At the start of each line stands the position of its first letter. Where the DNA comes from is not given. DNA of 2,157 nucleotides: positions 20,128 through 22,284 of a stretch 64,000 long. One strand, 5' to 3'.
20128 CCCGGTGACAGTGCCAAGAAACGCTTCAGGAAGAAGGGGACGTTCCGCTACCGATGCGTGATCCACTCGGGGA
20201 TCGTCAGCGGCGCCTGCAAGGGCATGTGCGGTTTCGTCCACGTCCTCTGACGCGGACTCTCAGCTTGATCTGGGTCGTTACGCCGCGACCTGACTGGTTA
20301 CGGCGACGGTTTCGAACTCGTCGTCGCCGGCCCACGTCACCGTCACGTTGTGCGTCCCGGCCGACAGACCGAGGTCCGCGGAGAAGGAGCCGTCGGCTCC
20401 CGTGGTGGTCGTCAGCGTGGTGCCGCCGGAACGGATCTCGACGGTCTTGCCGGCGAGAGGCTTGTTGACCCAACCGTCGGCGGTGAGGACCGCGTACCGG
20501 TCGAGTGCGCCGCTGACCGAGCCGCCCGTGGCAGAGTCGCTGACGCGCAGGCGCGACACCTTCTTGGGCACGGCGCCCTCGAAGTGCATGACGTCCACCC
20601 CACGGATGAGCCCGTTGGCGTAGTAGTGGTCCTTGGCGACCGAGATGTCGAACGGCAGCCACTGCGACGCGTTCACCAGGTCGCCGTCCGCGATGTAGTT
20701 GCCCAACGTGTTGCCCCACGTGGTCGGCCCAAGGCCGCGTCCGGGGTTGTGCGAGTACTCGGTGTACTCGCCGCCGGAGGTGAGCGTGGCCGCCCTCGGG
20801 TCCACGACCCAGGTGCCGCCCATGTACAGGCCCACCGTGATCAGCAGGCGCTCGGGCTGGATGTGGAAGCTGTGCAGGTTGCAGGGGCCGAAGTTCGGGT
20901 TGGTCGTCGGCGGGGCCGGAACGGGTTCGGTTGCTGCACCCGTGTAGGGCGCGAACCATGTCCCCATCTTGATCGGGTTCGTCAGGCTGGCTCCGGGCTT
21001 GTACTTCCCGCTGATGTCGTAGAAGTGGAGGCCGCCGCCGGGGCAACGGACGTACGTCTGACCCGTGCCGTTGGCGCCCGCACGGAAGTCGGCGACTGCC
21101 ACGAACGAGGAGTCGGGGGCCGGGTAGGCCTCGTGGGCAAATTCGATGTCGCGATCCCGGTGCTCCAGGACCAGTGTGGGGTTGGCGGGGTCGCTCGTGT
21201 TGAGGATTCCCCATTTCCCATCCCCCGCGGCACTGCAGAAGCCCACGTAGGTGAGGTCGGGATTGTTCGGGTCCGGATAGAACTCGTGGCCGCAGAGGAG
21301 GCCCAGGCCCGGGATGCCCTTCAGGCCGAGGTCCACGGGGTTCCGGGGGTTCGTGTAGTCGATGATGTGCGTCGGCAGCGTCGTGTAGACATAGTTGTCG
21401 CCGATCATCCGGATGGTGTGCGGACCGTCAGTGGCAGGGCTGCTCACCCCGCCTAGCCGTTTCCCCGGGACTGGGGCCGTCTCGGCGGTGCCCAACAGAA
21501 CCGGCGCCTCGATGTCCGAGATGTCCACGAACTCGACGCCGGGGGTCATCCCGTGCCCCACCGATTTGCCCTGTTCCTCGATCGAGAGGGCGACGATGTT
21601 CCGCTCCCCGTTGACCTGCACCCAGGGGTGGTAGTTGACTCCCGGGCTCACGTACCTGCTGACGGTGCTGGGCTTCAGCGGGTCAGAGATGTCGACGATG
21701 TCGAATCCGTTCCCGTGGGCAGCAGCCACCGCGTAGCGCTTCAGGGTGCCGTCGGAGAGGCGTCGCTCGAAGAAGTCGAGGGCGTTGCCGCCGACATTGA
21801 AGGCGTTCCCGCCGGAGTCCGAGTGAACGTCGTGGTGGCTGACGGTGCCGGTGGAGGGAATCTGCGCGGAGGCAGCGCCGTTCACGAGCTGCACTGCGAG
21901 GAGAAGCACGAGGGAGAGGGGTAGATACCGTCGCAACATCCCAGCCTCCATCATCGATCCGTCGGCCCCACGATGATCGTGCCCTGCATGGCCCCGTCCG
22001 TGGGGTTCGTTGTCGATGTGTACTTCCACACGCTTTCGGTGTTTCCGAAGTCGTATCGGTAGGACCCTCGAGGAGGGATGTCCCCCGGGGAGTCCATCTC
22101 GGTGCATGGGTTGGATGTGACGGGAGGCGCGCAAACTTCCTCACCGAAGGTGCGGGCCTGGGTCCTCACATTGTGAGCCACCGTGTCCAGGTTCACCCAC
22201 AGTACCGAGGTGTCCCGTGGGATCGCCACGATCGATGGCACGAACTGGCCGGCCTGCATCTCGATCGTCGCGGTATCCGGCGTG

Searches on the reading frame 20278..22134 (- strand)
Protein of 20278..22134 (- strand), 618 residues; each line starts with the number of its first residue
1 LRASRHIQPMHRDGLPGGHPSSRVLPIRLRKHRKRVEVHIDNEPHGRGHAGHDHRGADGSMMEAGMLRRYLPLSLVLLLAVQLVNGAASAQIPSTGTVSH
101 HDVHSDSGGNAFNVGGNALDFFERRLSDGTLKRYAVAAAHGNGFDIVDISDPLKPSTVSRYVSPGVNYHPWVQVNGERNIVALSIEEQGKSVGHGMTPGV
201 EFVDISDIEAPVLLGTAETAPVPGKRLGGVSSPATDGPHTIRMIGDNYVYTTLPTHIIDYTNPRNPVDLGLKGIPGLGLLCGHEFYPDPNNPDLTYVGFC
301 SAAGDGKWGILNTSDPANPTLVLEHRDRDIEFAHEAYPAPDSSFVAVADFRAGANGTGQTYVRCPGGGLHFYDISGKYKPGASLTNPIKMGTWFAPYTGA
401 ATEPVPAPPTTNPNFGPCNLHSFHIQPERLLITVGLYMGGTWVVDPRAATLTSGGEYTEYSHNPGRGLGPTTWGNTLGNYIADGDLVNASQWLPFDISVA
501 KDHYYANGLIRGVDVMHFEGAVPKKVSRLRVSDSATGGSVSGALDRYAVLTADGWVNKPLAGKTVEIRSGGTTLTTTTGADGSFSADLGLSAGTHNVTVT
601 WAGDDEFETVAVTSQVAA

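Call 77: search_protein_families(library=pfam, proteins=[window:20278-22134:-], max_evalue=0.001)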
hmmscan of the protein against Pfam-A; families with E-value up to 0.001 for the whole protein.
window:20278-22134:- (618 aa): 3 families
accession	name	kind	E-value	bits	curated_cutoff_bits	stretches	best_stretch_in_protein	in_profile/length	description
PF08309.17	LVIVD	-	7.3e-07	28.9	20.2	1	134-161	13-40/42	LVIVD repeat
PF16640.11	Big_3_5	-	1.2e-05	26.3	35.5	1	558-610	25-78/88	Bacterial Ig-like domain (group 3)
PF13620.12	CarboxypepD_reg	-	2.2e-05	25.2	32.3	1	557-612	11-69/82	Carboxypeptidase regulatory-like domain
